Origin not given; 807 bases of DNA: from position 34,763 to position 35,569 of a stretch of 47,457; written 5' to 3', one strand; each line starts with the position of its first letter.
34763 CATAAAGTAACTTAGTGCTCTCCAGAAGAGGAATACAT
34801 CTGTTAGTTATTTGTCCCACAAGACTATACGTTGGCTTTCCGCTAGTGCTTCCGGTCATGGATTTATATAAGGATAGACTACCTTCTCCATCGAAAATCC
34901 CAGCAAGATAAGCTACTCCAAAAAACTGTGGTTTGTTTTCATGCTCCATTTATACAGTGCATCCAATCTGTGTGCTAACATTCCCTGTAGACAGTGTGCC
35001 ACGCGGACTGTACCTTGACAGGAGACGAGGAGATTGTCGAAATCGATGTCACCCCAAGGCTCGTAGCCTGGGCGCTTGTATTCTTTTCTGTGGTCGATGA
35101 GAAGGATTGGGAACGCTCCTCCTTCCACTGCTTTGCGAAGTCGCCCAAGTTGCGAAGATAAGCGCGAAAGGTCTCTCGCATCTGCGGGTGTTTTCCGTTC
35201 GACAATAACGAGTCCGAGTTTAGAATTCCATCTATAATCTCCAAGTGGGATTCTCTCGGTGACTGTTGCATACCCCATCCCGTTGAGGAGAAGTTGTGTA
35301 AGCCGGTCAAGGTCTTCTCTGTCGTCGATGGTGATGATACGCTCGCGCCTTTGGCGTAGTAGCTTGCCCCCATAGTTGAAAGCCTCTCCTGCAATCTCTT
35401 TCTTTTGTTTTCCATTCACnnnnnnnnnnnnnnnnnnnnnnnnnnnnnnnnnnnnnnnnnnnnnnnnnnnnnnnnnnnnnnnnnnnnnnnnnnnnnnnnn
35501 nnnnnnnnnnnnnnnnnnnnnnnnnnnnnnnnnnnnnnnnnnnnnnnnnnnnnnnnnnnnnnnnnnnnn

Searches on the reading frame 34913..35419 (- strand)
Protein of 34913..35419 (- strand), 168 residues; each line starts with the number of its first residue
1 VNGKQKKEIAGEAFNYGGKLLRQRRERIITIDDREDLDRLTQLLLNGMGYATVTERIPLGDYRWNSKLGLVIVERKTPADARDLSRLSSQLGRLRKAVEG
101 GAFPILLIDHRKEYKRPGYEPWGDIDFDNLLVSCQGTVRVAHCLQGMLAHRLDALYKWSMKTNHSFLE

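Call 42: search_protein_families(library=pfam, proteins=[window:34913-35419:-], max_evalue=0.01)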
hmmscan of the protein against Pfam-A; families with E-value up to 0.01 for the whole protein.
window:34913-35419:- (168 aa): 1 family
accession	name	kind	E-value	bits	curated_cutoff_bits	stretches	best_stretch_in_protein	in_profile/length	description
PF02732.21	ERCC4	-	9.7e-08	32.5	24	1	31-116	1-94/140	ERCC4 domain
